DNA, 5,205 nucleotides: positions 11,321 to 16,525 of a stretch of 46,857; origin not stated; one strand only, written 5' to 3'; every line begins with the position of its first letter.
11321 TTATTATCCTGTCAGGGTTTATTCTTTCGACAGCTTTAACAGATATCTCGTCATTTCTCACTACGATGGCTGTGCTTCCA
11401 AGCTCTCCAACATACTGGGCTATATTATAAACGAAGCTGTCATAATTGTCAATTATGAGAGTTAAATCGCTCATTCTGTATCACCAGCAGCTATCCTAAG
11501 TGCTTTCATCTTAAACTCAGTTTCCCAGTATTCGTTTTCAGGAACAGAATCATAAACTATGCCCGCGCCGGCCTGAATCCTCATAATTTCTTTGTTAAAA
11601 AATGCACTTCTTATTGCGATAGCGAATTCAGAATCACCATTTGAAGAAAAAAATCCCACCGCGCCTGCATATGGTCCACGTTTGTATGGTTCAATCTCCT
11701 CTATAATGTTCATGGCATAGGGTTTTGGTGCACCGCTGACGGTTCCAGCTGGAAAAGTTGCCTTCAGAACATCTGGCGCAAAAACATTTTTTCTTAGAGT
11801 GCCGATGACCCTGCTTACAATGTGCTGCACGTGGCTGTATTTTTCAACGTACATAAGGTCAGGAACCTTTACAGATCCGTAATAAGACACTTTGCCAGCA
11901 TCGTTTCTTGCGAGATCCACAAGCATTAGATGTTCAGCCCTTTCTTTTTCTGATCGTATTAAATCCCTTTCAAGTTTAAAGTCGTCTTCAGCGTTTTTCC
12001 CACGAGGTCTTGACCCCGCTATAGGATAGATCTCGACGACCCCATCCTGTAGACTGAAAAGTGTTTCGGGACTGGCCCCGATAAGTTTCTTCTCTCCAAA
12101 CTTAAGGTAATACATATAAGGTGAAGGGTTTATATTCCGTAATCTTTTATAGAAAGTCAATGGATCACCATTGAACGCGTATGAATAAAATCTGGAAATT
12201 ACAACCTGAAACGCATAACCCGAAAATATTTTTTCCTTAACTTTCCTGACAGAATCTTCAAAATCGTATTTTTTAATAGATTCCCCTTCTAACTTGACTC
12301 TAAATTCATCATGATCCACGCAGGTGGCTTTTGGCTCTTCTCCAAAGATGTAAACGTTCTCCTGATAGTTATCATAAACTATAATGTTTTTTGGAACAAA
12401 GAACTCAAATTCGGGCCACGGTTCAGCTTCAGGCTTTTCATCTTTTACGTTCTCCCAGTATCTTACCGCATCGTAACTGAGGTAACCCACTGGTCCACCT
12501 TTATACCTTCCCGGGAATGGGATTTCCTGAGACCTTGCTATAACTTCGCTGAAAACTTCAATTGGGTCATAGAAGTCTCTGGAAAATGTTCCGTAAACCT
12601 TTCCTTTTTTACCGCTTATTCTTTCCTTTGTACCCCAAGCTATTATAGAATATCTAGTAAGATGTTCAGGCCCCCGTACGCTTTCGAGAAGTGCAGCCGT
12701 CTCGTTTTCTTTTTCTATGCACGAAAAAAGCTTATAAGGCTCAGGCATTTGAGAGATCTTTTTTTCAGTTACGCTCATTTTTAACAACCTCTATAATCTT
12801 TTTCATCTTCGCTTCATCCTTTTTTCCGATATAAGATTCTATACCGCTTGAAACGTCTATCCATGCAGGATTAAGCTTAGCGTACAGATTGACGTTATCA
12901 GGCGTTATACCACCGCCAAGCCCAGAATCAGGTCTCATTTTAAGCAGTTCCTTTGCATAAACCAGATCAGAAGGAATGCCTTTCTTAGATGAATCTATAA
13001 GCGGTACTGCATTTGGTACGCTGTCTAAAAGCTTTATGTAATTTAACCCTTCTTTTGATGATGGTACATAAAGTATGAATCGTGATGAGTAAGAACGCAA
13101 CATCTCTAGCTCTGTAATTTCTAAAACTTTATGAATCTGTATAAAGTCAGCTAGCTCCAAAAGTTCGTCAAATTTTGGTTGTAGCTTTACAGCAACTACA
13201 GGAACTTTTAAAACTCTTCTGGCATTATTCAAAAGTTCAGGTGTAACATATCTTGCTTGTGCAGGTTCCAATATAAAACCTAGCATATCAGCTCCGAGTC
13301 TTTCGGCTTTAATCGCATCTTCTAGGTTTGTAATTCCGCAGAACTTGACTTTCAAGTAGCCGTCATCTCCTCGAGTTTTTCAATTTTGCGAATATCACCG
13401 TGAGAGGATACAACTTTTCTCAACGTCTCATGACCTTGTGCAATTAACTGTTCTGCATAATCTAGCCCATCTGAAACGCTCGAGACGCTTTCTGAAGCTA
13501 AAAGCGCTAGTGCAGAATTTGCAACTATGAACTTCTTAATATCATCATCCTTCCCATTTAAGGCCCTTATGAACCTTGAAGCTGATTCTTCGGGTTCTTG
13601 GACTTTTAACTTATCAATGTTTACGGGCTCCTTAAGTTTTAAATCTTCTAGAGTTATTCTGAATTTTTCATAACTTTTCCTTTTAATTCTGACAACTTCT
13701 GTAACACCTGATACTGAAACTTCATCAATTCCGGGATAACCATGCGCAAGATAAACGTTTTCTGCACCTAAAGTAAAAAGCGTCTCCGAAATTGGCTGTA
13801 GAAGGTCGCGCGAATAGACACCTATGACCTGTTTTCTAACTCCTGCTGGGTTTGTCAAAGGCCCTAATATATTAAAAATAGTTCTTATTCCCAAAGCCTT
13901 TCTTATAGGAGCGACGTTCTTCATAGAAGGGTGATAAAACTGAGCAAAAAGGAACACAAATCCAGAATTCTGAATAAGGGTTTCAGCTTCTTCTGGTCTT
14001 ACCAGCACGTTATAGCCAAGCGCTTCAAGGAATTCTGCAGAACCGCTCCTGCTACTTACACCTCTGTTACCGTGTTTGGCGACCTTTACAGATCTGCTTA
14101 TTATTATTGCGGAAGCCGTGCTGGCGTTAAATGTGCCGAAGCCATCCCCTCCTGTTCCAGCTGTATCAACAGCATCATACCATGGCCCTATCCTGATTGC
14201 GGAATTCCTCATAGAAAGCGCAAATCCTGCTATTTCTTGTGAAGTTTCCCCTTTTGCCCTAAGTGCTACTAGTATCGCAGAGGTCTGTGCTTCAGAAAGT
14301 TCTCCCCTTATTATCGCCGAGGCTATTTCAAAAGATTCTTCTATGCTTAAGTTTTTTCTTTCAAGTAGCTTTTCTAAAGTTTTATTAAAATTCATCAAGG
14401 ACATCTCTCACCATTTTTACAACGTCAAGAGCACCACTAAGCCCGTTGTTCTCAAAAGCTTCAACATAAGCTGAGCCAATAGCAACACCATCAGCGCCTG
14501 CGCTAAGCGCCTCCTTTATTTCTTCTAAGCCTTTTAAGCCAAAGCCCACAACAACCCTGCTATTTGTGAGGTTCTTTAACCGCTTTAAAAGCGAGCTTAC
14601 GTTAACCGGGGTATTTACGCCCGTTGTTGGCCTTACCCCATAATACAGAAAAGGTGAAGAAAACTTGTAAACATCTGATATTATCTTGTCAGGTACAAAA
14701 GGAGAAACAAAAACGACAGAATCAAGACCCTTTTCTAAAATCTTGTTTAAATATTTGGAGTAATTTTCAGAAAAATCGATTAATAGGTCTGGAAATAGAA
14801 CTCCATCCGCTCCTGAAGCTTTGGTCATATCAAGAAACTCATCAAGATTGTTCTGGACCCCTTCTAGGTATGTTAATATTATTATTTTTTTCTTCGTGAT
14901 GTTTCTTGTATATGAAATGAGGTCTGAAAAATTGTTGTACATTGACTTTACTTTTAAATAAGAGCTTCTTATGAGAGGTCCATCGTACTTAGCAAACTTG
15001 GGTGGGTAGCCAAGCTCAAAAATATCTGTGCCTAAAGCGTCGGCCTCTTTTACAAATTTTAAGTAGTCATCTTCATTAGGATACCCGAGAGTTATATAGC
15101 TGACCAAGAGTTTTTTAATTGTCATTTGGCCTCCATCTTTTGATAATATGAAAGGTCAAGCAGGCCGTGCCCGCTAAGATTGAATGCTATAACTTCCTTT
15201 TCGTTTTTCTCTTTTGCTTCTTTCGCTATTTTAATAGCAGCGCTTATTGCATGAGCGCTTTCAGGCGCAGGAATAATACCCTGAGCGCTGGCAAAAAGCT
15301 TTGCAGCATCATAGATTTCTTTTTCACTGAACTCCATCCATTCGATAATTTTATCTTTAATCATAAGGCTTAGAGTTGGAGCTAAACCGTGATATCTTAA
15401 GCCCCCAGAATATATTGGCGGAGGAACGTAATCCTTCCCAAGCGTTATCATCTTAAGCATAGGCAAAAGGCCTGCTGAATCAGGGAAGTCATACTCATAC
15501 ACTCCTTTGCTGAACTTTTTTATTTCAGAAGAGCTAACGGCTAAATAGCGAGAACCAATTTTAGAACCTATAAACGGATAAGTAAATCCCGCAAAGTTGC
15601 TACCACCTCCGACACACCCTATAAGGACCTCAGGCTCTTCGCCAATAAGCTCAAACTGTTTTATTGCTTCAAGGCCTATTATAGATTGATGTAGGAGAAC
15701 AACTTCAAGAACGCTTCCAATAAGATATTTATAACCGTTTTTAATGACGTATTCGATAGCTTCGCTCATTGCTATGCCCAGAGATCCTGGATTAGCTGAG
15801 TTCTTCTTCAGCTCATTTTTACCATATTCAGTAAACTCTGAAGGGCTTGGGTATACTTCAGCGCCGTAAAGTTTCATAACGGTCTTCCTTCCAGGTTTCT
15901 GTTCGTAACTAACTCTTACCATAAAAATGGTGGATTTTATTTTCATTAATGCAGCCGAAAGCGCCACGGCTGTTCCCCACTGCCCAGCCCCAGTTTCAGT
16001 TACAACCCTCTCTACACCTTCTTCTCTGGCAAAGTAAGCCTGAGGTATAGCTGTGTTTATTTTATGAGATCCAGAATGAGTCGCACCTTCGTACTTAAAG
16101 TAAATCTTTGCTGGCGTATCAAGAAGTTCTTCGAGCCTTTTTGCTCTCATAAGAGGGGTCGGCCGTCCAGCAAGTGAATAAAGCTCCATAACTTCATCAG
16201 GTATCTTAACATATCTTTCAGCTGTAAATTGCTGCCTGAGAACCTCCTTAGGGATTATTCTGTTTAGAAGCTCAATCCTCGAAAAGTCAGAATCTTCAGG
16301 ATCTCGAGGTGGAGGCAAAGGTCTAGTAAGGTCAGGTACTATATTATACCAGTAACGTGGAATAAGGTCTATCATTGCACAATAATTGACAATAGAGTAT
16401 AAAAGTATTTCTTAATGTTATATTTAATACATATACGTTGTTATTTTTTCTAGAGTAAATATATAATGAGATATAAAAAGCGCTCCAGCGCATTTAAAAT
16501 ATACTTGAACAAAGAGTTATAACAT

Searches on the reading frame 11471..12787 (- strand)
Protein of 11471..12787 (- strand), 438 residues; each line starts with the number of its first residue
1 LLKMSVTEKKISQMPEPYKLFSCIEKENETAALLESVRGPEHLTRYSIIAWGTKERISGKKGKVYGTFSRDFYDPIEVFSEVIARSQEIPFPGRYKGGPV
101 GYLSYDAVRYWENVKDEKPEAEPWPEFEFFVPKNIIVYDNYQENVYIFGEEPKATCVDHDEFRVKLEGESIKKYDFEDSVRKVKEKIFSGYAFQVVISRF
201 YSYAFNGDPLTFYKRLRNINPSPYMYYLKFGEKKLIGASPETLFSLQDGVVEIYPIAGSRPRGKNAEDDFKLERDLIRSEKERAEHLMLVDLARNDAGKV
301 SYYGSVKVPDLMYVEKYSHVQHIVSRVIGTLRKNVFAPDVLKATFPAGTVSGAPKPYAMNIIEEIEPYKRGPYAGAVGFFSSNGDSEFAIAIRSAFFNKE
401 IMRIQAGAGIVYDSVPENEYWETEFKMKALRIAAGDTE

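Call 9: search_protein_families(library=pfam, proteins=[window:11471-12787:-], max_evalue=0.001)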
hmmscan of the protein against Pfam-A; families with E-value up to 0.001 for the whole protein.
window:11471-12787:- (438 aa): 2 families
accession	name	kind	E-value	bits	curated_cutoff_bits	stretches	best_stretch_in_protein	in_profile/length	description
PF00425.24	Chorismate_bind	-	2.5e-88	296.4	27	1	174-426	3-257/257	chorismate binding enzyme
PF04715.19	Anth_synt_I_N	-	5.4e-23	82.2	23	1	16-147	4-140/140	Anthranilate synthase component I, N terminal region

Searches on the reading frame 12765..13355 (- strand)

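Call 9: search_protein_families(library=pfam, proteins=[window:12765-13355:-], max_evalue=0.001)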
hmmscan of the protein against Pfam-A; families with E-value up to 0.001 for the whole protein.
window:12765-13355:- (196 aa): 1 family
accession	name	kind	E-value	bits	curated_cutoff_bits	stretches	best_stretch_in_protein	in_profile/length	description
PF00697.28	PRAI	-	7.2e-25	88.3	22.7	1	4-189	2-192/193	N-(5'phosphoribosyl)anthranilate (PRA) isomerase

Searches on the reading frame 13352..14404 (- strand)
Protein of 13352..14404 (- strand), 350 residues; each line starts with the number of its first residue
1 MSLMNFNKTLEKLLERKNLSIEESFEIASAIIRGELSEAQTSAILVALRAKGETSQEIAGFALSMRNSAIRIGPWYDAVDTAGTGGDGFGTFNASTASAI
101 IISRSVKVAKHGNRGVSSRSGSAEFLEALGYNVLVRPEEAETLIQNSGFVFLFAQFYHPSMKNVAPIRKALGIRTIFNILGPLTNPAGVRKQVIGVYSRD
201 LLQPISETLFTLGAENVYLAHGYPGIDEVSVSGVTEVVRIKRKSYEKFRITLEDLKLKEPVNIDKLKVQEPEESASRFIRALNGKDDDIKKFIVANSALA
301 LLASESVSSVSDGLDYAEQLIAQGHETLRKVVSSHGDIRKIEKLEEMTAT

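Call 9: search_protein_families(library=pfam, proteins=[window:13352-14404:-], max_evalue=0.001)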
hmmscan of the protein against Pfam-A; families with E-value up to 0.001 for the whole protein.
window:13352-14404:- (350 aa): 2 families
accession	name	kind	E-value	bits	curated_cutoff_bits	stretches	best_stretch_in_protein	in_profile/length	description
PF00591.27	Glycos_transf_3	-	1e-74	251.8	27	1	76-325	2-251/253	Glycosyl transferase family, a/b domain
PF02885.22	Glycos_trans_3N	-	7.2e-20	71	26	1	9-69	3-63/63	Glycosyl transferase family, helical bundle domain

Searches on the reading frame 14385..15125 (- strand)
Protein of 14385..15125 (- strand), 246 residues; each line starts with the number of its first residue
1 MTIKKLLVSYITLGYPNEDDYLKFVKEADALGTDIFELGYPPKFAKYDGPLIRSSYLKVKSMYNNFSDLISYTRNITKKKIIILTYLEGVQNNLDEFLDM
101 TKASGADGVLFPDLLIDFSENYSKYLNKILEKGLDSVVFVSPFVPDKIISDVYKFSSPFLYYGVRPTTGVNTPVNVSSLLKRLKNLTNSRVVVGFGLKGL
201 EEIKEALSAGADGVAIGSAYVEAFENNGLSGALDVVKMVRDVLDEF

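Call 9: search_protein_families(library=pfam, proteins=[window:14385-15125:-], max_evalue=0.001)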
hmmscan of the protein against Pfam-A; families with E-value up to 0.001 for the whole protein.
window:14385-15125:- (246 aa): 3 families
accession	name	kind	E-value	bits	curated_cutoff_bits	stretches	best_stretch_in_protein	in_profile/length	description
PF00290.26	Trp_syntA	-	2.7e-33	115.4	27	1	4-227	9-236/259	Tryptophan synthase alpha chain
PF01884.23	PcrB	-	1.6e-05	25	23.9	0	169-225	163-216/226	PcrB family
PF00977.27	His_biosynth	-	9.3e-05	22.4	23.6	1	178-223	63-108/228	Histidine biosynthesis protein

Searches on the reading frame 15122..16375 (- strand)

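Call 9: search_protein_families(library=pfam, proteins=[window:15122-16375:-], max_evalue=0.001)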
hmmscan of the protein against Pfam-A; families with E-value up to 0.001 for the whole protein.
window:15122-16375:- (417 aa): 1 family
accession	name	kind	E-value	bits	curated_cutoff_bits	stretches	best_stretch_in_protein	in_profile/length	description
PF00291.31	PALP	-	2e-38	132.9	35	1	67-402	2-295/295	Pyridoxal-phosphate dependent enzyme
